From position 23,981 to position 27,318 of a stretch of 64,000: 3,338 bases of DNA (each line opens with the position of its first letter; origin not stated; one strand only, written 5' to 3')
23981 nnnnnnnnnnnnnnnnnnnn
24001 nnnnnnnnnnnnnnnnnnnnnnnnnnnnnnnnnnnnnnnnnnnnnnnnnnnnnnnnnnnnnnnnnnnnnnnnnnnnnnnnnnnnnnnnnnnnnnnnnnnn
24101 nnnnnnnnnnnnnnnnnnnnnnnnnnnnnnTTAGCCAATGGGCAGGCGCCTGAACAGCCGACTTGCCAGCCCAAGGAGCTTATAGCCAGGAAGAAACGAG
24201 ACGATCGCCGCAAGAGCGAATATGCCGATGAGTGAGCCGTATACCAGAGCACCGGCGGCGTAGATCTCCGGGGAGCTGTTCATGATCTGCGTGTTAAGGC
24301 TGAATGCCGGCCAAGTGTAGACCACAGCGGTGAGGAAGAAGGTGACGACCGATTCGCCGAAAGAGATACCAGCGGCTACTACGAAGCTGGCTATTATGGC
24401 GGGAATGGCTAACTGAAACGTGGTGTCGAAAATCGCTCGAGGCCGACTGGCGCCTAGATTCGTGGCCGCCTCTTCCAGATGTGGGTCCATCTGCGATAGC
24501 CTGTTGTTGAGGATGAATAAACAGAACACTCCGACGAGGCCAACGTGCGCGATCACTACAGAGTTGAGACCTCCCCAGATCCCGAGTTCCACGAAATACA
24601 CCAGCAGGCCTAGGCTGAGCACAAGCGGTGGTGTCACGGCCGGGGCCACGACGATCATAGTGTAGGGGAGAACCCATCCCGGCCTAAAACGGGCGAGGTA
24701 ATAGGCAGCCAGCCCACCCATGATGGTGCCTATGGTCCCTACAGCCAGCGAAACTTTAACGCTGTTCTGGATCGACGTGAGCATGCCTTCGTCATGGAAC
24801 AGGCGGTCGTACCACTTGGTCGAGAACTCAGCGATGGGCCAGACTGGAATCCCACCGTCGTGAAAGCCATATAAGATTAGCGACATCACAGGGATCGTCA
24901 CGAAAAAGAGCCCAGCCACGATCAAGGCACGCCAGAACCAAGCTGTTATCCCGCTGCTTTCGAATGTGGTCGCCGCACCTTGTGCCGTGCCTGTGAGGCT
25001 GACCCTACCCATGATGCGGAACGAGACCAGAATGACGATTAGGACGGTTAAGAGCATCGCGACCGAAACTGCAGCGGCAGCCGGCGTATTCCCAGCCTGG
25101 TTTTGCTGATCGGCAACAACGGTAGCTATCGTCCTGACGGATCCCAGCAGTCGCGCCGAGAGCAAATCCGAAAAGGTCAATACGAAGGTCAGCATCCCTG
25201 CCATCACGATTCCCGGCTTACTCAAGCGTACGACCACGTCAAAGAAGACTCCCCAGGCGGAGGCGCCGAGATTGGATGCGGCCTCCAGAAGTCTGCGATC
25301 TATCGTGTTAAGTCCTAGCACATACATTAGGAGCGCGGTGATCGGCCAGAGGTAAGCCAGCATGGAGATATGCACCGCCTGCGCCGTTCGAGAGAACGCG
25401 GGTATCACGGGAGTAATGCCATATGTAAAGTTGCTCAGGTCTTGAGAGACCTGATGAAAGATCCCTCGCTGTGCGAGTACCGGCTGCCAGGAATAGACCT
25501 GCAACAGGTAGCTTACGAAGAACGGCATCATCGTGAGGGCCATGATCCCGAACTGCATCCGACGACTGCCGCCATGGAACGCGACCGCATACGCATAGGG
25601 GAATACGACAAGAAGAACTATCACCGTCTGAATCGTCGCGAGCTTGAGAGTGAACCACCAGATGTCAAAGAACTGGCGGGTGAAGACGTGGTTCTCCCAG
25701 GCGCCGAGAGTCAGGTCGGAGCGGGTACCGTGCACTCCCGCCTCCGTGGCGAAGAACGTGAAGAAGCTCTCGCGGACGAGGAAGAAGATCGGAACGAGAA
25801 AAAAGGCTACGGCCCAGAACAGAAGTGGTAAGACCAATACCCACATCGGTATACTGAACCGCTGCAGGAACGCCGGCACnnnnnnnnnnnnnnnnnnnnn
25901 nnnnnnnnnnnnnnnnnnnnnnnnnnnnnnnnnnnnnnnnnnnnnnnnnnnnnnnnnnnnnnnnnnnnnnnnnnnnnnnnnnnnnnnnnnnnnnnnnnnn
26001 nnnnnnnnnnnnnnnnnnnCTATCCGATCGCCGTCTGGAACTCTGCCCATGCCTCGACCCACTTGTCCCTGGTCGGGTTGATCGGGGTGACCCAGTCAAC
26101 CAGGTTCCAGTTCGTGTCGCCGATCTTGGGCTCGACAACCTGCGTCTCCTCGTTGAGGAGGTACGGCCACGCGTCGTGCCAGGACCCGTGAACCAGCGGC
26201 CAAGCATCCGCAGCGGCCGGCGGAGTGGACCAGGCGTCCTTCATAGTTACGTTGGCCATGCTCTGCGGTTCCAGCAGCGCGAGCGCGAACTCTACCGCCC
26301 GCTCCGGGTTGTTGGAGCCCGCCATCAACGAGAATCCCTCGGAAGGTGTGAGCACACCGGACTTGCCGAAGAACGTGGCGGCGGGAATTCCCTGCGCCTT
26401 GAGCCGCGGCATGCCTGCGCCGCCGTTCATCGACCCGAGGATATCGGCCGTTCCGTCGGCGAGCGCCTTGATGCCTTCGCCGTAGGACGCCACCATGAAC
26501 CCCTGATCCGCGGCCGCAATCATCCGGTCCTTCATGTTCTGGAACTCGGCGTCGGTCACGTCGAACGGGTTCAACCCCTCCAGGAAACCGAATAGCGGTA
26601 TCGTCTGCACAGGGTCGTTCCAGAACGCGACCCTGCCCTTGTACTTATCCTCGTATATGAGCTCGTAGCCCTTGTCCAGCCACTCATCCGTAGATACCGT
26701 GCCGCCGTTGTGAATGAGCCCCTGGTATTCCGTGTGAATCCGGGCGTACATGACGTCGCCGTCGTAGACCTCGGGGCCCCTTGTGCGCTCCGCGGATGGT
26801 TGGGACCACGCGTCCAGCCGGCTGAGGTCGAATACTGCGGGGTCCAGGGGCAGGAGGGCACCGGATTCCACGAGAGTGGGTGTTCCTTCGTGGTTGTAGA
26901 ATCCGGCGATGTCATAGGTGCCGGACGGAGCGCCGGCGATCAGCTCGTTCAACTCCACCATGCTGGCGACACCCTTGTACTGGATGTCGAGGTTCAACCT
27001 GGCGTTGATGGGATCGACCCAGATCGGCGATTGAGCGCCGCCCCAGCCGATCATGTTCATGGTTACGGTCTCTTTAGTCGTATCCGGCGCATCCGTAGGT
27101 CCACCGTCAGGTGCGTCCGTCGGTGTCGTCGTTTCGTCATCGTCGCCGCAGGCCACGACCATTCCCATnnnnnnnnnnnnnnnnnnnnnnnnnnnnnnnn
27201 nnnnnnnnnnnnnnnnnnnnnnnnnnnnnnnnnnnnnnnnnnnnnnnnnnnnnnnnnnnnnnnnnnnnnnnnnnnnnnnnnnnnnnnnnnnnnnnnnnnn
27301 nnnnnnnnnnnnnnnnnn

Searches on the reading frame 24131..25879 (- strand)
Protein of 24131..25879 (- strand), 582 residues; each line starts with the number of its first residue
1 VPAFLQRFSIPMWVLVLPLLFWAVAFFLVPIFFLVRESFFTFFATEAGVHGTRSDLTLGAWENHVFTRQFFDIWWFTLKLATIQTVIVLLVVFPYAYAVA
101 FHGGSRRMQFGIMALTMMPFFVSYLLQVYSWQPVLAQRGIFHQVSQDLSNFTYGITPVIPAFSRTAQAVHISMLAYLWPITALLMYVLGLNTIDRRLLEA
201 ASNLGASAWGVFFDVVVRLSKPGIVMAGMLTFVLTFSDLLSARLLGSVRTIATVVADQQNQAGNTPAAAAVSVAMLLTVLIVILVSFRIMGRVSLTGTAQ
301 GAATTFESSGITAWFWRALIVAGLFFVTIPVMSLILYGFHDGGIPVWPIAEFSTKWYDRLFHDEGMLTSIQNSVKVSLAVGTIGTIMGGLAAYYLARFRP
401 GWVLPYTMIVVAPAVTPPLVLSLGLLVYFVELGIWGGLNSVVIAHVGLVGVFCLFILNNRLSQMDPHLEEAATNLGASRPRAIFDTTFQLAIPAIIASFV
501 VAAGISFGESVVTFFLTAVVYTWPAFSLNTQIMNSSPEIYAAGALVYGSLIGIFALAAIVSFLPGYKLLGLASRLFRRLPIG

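Call 56: search_protein_families(library=pfam, proteins=[window:24131-25879:-], max_evalue=0.00001)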
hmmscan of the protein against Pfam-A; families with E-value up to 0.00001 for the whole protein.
window:24131-25879:- (582 aa): 1 family
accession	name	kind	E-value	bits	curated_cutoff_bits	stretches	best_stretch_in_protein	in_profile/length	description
PF00528.27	BPD_transp_1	-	4.4e-21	75.9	26.4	2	384-554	1-162/184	Binding-protein-dependent transport system inner membrane component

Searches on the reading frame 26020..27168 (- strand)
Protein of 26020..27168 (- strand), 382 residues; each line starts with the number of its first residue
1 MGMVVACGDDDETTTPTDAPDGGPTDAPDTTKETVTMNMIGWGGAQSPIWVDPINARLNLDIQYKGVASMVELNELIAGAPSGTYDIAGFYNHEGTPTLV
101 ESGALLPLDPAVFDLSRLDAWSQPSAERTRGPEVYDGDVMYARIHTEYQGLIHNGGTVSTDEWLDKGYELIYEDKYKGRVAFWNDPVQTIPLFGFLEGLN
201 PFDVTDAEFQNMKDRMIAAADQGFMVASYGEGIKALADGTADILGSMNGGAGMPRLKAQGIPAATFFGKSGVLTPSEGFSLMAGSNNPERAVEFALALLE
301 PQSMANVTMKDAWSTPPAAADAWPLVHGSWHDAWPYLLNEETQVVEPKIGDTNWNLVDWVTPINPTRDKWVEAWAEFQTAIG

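Call 56: search_protein_families(library=pfam, proteins=[window:26020-27168:-], max_evalue=0.00001)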
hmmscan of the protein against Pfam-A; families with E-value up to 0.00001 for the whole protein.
window:26020-27168:- (382 aa): 1 family
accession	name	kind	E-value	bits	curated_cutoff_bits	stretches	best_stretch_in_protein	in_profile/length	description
PF13416.11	SBP_bac_8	-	5.1e-10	40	27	1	59-322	11-265/279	Bacterial extracellular solute-binding protein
